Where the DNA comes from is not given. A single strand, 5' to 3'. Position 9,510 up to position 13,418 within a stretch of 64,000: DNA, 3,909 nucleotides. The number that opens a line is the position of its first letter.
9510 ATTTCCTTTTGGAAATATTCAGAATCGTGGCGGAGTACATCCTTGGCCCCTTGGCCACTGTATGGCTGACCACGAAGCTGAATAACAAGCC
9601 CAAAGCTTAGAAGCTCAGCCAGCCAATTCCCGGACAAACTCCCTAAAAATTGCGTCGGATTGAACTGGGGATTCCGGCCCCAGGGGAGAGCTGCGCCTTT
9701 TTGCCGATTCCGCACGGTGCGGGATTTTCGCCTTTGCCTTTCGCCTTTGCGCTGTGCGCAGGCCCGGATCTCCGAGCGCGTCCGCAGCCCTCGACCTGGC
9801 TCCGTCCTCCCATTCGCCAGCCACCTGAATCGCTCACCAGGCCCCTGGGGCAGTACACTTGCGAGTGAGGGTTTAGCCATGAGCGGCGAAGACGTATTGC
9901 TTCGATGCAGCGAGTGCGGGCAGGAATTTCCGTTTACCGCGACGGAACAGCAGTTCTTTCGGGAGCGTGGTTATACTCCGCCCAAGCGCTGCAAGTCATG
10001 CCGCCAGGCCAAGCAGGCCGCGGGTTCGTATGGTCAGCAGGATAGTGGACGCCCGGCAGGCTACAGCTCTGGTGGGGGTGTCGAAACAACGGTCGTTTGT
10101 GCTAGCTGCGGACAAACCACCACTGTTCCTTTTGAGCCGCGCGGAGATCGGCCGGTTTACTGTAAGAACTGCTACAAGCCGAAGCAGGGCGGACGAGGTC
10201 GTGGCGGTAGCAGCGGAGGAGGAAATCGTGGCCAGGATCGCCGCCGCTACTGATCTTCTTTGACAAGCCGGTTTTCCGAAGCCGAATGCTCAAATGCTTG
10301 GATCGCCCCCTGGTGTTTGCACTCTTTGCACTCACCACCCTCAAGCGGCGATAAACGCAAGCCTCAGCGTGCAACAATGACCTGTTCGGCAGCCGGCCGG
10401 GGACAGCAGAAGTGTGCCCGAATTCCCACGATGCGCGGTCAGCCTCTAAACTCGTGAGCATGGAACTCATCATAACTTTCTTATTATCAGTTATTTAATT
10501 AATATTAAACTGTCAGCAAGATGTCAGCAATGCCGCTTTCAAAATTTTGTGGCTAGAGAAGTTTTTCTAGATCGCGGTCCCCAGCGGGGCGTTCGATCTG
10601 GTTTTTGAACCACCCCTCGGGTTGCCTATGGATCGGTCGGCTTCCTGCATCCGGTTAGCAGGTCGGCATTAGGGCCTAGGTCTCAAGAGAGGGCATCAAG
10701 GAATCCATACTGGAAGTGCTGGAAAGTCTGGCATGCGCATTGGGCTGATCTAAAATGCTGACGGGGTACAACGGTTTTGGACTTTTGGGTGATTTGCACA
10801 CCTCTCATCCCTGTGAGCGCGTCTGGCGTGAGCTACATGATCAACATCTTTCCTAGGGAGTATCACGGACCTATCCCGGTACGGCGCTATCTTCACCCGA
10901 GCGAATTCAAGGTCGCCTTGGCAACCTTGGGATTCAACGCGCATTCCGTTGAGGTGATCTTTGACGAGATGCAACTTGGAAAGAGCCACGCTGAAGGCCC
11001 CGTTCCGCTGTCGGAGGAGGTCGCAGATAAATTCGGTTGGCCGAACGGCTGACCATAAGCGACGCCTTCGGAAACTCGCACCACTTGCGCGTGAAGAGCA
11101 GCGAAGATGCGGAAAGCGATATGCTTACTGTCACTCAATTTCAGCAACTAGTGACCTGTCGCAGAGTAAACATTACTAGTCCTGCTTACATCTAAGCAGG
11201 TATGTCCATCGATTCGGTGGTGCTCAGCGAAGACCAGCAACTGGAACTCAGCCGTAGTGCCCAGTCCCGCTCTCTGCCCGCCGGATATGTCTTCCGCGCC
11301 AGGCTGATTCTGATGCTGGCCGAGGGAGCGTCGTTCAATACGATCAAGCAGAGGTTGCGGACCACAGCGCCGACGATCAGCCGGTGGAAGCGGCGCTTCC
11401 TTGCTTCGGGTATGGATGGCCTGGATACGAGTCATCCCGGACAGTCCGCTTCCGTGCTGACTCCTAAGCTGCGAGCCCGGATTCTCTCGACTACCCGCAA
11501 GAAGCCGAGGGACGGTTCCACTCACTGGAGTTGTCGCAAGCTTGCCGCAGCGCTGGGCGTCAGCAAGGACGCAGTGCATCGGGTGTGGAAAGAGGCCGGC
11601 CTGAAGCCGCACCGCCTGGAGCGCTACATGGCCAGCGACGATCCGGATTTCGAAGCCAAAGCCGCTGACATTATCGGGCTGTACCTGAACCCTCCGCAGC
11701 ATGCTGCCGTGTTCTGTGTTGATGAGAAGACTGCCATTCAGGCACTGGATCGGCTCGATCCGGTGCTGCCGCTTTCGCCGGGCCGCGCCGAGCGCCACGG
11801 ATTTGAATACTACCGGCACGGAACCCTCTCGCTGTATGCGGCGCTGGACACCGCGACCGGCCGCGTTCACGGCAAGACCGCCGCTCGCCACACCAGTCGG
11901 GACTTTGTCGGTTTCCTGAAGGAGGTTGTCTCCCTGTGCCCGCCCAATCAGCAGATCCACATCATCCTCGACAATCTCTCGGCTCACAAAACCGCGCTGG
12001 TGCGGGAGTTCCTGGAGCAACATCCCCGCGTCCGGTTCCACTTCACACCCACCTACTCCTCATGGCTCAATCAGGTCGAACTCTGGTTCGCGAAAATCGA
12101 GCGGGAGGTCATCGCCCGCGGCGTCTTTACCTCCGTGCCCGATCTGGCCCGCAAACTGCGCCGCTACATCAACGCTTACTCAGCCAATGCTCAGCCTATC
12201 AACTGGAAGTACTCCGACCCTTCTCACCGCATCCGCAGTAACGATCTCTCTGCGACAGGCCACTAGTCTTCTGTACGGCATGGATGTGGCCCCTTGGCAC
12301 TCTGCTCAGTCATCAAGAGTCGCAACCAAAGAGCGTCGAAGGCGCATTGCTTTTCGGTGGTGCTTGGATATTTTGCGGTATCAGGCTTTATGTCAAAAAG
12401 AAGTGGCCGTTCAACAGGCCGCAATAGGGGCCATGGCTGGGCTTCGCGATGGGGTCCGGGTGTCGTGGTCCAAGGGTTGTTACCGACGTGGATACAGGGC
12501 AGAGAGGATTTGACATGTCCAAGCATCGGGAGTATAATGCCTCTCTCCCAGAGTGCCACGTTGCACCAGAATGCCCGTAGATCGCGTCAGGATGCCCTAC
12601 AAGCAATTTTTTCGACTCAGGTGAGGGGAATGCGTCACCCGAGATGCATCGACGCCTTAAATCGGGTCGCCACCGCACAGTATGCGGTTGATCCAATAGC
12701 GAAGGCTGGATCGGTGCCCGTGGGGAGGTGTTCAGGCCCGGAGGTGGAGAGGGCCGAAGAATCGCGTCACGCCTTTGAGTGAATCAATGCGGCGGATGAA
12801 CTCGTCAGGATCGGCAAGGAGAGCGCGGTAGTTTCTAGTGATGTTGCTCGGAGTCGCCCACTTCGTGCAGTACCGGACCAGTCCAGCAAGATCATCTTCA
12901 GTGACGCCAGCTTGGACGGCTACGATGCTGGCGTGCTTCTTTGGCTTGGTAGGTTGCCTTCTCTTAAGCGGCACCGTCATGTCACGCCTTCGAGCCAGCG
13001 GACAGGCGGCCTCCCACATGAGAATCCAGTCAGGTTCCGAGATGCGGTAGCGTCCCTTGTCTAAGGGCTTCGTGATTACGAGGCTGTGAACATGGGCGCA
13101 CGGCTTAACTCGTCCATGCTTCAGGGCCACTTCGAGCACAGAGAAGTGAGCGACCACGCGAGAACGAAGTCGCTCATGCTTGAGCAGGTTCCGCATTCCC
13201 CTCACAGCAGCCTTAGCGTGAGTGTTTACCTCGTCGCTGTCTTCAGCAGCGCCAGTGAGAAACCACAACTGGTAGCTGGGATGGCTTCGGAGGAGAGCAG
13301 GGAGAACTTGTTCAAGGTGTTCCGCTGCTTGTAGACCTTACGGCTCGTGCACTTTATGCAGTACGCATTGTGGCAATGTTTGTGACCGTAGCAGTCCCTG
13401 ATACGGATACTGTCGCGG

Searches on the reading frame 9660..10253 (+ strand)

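Call 3: search_protein_families(library=pfam, proteins=[window:9660-10253:+], max_evalue=0.01)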
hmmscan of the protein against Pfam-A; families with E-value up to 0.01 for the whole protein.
window:9660-10253:+ (197 aa): 3 families
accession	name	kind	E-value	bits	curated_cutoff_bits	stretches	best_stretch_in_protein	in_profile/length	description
PF23477.1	zf_Tbcl_2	-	3.9e-16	58.9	27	1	143-175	4-36/37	Probable treble clef zinc finger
PF13451.12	zf_Tbcl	-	5.2e-14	52.4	24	1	77-121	1-46/48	Probable treble clef domain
PF01155.25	HypA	-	0.00034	21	28.9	0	68-118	58-96/112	Hydrogenase/urease nickel incorporation, metallochaperone, hypA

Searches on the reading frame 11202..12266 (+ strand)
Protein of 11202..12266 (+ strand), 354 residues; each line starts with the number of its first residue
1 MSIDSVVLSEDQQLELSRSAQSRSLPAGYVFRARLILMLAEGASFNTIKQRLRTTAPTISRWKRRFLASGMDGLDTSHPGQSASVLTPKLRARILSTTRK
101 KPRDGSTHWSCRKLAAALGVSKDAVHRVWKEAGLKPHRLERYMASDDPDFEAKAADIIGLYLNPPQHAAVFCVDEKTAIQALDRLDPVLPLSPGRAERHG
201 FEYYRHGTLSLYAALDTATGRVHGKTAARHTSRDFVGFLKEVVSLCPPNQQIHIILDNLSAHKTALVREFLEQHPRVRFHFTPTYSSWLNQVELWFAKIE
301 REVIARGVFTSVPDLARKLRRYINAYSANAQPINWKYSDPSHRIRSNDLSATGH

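Call 3: search_protein_families(library=pfam, proteins=[window:11202-12266:+], max_evalue=0.01)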
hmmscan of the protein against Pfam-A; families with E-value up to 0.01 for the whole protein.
window:11202-12266:+ (354 aa): 6 families
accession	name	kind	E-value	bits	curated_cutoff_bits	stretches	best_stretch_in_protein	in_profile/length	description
PF13358.12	DDE_3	-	1.9e-24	86.6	28.6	1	171-314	3-144/146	DDE superfamily endonuclease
PF13565.12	HTH_32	-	1.9e-14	54.4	33.7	1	58-129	1-73/73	Homeodomain-like domain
PF13384.12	HTH_23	-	5.9e-12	45.5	24.6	1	32-74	7-49/50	Homeodomain-like domain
PF13551.12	HTH_29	-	3.8e-09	37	28.1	1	32-89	1-61/64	Winged helix-turn helix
PF13518.12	HTH_28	-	1.1e-07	32.3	25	1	31-78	1-48/52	Helix-turn-helix domain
PF18024.7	HTH_50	-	0.0021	18.2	27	0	106-127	21-42/50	Helix-turn-helix domain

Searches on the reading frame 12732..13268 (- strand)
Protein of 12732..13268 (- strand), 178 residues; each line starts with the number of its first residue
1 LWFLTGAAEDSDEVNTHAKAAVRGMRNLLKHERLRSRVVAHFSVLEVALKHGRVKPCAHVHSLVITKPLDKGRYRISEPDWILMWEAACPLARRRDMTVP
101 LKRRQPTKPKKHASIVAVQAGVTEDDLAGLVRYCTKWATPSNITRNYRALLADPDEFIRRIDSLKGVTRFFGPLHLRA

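Call 3: search_protein_families(library=pfam, proteins=[window:12732-13268:-], max_evalue=0.01)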
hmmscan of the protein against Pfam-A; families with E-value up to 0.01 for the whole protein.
window:12732-13268:- (178 aa): 1 family
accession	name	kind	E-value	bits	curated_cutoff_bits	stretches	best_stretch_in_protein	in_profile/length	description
PF01446.23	Rep_1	-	0.0023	17.9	33.2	1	10-138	59-178/253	Replication protein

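Call 4: search_protein_families(library=padloc, proteins=[window:12732-13268:-], max_evalue=0.01)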
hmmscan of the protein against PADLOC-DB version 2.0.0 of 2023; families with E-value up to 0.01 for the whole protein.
window:12732-13268:- (178 aa): 0 families

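Call 7: search_protein_families(library=ncbifam, proteins=[window:12732-13268:-], max_evalue=0.01)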
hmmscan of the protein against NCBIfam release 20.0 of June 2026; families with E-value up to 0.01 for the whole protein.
window:12732-13268:- (178 aa): 0 families
